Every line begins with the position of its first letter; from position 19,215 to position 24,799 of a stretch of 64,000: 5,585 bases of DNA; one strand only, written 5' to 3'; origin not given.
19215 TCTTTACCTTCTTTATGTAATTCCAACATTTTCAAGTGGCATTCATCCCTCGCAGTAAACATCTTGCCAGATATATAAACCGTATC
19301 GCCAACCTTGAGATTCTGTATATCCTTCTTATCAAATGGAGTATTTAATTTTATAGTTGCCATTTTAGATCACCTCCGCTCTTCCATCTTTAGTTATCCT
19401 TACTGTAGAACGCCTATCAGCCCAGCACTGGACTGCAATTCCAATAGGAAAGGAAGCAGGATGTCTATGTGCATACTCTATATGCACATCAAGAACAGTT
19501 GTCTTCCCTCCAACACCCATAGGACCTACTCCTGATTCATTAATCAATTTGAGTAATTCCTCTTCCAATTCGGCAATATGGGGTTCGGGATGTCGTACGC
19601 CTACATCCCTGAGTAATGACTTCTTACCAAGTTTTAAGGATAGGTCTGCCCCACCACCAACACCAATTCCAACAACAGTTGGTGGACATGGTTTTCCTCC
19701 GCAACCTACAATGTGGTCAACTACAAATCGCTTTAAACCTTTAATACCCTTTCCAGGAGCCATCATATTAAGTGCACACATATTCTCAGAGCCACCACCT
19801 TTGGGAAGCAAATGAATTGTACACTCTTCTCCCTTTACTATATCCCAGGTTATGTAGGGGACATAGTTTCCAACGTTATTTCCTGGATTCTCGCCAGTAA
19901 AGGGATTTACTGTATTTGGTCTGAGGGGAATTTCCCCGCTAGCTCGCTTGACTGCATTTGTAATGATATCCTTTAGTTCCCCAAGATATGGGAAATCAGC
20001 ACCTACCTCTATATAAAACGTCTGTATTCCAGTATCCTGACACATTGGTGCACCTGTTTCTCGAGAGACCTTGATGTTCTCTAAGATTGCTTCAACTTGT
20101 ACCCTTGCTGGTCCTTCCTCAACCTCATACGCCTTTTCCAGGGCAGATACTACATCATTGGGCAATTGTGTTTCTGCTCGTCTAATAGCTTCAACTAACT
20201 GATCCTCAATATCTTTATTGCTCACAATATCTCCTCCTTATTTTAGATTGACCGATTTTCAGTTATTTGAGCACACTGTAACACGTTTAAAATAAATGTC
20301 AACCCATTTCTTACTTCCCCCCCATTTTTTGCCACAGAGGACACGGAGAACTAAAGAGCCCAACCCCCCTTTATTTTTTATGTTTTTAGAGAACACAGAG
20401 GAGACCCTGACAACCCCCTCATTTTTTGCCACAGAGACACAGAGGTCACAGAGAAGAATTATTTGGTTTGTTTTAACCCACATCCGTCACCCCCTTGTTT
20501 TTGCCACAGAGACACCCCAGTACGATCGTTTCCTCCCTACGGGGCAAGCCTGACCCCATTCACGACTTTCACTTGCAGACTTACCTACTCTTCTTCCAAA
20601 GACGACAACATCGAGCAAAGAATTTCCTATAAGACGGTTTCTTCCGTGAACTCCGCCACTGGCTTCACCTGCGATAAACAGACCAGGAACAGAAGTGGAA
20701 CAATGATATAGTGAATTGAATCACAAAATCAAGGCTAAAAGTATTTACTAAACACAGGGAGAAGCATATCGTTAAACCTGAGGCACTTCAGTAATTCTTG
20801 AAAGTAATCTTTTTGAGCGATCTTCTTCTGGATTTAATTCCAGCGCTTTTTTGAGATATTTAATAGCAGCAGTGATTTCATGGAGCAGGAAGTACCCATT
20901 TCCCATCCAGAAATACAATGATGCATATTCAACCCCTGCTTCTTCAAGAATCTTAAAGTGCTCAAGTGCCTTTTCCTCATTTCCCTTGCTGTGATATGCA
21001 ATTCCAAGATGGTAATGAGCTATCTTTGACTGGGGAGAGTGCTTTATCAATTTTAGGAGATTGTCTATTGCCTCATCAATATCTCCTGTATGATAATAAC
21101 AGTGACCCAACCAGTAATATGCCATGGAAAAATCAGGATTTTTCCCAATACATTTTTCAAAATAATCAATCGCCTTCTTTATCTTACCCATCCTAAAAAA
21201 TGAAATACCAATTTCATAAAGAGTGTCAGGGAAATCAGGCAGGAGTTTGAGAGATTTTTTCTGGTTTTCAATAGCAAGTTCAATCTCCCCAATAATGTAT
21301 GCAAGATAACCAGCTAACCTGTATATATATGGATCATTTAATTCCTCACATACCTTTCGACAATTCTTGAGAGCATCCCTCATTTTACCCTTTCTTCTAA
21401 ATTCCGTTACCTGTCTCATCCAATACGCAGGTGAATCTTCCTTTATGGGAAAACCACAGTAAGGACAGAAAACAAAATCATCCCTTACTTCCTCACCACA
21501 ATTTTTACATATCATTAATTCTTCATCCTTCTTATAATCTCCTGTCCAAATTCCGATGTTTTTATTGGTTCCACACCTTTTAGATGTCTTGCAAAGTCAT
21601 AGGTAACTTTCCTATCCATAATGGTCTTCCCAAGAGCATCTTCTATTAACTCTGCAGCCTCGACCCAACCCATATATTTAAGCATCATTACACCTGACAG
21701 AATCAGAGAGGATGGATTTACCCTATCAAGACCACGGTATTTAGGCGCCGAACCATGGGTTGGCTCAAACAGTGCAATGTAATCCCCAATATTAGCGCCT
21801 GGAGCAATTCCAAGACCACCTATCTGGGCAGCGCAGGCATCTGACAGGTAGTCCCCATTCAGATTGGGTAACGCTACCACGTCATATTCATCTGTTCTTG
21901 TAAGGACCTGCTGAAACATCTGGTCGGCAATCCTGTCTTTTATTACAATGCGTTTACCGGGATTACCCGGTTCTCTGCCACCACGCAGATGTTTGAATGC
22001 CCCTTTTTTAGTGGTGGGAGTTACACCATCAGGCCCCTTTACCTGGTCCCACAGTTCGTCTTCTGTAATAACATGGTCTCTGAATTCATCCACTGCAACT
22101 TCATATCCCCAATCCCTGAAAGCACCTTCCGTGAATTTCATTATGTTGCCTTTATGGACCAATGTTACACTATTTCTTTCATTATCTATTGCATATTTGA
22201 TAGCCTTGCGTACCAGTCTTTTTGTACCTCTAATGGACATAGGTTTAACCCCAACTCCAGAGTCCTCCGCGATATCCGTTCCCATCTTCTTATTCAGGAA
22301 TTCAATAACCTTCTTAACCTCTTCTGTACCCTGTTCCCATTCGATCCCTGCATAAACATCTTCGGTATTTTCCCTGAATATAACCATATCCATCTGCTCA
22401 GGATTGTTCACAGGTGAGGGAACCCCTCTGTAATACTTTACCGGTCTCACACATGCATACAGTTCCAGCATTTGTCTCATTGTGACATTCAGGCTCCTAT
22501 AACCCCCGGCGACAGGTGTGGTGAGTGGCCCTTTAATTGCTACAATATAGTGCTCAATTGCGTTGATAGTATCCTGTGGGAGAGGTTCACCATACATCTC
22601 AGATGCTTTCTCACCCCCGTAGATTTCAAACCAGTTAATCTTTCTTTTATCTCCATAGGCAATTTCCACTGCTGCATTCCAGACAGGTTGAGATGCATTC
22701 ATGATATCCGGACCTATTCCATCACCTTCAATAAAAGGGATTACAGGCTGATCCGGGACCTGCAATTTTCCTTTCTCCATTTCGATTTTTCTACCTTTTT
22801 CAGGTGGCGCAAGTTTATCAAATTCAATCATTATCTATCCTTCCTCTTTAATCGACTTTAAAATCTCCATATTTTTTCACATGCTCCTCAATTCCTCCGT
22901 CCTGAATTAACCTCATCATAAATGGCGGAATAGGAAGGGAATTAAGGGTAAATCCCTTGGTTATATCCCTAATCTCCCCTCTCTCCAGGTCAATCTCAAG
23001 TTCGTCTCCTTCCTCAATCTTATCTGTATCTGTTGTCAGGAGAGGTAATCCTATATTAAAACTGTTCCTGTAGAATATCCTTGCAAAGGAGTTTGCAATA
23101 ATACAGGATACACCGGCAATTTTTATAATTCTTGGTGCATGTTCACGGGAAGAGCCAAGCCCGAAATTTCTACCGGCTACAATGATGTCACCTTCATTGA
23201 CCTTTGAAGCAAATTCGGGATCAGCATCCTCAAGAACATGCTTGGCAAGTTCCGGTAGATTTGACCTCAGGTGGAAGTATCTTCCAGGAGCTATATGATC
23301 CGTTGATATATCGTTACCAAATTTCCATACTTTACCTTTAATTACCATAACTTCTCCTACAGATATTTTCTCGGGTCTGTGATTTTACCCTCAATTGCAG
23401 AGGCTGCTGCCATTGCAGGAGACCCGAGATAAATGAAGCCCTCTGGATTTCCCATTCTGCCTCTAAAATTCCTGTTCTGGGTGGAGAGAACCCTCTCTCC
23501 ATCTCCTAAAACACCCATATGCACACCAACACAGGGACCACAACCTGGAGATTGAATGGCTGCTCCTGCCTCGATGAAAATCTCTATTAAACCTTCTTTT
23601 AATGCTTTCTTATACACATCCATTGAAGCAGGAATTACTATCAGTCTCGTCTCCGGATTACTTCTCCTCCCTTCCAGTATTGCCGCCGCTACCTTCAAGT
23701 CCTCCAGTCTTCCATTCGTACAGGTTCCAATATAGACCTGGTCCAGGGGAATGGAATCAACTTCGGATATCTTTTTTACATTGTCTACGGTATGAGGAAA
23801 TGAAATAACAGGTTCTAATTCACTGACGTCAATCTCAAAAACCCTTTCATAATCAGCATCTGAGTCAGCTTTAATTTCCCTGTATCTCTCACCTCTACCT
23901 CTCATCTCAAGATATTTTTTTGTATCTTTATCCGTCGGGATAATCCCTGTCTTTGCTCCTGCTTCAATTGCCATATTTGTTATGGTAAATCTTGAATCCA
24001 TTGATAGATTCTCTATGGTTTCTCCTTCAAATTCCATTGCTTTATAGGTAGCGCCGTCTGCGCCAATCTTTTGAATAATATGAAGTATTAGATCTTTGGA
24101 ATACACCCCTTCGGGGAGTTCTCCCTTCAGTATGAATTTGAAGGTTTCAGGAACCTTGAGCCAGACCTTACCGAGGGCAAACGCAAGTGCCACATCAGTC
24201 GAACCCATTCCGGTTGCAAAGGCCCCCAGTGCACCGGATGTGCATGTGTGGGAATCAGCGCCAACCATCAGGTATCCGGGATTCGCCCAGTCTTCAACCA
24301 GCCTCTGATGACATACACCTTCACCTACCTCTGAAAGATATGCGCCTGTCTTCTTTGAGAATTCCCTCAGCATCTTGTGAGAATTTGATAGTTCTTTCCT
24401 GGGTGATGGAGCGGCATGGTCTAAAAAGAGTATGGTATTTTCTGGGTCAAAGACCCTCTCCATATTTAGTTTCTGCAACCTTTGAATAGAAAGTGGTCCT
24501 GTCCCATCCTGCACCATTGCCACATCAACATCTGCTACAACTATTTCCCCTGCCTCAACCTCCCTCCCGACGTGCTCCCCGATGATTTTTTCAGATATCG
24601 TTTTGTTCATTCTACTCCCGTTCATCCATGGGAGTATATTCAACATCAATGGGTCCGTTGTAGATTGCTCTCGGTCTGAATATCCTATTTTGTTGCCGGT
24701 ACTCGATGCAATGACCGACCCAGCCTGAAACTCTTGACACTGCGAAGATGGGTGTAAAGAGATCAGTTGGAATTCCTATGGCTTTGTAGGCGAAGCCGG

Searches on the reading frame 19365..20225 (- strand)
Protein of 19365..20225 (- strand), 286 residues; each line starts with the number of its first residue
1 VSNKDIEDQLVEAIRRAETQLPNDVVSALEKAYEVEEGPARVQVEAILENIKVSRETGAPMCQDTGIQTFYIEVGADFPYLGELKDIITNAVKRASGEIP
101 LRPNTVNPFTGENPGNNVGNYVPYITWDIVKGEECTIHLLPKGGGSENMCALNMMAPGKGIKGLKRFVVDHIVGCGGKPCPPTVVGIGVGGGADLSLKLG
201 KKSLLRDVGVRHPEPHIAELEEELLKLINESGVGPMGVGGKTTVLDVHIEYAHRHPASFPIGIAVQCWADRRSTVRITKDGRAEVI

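Call 42: search_protein_families(library=pfam, proteins=[window:19365-20225:-], max_evalue=0.00001)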
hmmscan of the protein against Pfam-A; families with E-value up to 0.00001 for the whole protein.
window:19365-20225:- (286 aa): 1 family
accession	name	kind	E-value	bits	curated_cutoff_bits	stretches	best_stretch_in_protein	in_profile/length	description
PF05681.19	Fumerase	-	5.4e-93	311.6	25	1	9-275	3-269/270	Fumarate hydratase (Fumerase)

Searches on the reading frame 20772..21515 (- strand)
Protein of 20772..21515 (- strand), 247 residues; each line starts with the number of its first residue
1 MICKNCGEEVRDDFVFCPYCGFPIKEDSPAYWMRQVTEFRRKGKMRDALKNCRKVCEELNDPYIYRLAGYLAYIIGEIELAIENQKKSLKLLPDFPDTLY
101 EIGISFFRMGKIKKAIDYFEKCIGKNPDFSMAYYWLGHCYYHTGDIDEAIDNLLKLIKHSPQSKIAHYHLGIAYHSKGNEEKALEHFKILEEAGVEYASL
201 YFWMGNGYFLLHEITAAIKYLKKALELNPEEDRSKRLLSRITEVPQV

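Call 42: search_protein_families(library=pfam, proteins=[window:20772-21515:-], max_evalue=0.00001)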
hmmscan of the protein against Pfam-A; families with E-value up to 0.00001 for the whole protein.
window:20772-21515:- (247 aa): 18 families
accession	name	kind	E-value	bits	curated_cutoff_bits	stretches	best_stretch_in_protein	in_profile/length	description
PF00515.34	TPR_1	-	6.5e-33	111.6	27.8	2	96-129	1-34/34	Tetratricopeptide repeat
PF07719.23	TPR_2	-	5.8e-31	104.5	27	2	132-162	3-33/34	Tetratricopeptide repeat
PF13181.12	TPR_8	-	1.7e-22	78.1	25.7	0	132-161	3-32/34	Tetratricopeptide repeat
PF13414.12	TPR_11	-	3.4e-22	78.3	26.8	1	137-178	1-42/42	TPR repeat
PF13174.12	TPR_6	-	3.3e-19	68.6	26.3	0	97-128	1-32/33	Tetratricopeptide repeat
PF13432.12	TPR_16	-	1.3e-17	64.3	32.7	2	100-151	1-52/65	Tetratricopeptide repeat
PF13431.12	TPR_17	-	3.7e-17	61.5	24.4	1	118-150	1-33/34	Tetratricopeptide repeat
PF13424.12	TPR_12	-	5.4e-17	62.2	30.1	1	131-188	4-69/77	Tetratricopeptide repeat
PF13428.12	TPR_14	-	7.5e-15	54.4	23.5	0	132-171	3-42/44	Tetratricopeptide repeat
PF14559.12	TPR_19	-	9.4e-15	55.1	25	1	108-151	3-46/68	Tetratricopeptide repeat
PF12895.13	ANAPC3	-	4.2e-12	46.6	27.2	1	110-187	3-79/82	Anaphase-promoting complex, cyclosome, subunit 3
PF13371.12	TPR_9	-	6.1e-10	39.4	35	0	80-128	13-61/73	Tetratricopeptide repeat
PF13240.11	Zn_Ribbon_1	-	9.6e-09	35.2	25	1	3-23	2-22/23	zinc-ribbon domain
PF13176.12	TPR_7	-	5e-07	29.7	27.9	0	166-188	1-23/36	Tetratricopeptide repeat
PF25062.1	ARM_TT21_N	-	5e-06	26.8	40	0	108-233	6-135/222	Tetratricopeptide repeat protein 21 N-terminal ARM repeat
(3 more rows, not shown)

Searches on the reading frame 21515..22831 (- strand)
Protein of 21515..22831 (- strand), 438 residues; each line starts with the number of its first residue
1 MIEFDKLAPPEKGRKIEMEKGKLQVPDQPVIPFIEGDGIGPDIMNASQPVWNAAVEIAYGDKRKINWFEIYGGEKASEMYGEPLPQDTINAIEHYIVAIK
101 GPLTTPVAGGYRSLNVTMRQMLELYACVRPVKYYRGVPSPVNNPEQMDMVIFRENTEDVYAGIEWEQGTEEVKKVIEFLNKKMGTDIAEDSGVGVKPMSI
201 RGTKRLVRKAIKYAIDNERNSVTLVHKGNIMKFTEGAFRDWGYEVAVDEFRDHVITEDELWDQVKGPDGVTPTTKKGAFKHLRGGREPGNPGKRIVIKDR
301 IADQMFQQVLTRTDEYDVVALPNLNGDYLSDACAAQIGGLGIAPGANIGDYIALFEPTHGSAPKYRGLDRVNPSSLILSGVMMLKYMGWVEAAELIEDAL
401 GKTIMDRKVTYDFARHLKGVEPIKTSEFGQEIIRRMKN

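Call 42: search_protein_families(library=pfam, proteins=[window:21515-22831:-], max_evalue=0.00001)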
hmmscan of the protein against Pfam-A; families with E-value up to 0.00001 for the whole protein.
window:21515-22831:- (438 aa): 1 family
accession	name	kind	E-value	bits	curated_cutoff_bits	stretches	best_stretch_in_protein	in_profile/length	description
PF00180.25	Iso_dh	-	5.7e-90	302.5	27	1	31-432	2-348/348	Isocitrate/isopropylmalate dehydrogenase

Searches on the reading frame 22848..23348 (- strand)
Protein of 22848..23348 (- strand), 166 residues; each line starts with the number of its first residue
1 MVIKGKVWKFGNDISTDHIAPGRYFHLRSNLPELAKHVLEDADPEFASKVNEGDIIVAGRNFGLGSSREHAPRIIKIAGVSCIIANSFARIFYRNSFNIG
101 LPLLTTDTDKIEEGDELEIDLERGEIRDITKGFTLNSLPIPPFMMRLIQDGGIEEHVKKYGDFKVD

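Call 42: search_protein_families(library=pfam, proteins=[window:22848-23348:-], max_evalue=0.00001)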
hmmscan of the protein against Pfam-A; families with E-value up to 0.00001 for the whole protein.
window:22848-23348:- (166 aa): 2 families
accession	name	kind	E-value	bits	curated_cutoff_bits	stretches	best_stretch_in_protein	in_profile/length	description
PF00694.25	Aconitase_C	-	1.2e-17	64.9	22.8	1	43-101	64-123/131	Aconitase C-terminal domain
PF06434.19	Aconitase_2_N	-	4.1e-06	27.1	27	0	7-137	3-149/204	Aconitate hydratase 2 N-terminus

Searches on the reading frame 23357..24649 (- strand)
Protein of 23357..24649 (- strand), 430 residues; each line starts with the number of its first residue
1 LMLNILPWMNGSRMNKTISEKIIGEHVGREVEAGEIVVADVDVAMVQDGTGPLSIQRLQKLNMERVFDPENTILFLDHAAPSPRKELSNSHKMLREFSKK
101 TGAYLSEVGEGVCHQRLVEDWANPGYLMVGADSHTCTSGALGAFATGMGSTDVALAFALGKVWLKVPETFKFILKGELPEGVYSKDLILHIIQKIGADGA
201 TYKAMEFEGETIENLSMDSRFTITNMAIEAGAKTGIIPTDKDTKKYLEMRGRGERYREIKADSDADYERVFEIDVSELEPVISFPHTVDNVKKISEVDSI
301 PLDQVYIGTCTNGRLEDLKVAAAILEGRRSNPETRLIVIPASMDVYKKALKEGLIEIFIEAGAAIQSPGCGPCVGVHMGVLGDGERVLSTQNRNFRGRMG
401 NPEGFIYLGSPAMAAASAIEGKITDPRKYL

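Call 42: search_protein_families(library=pfam, proteins=[window:23357-24649:-], max_evalue=0.00001)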
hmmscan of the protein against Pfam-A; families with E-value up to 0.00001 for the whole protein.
window:23357-24649:- (430 aa): 1 family
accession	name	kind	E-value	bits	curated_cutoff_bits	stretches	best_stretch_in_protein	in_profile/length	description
PF00330.25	Aconitase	-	2.7e-105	353.5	28.7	2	20-296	1-305/463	Aconitase family (aconitate hydratase)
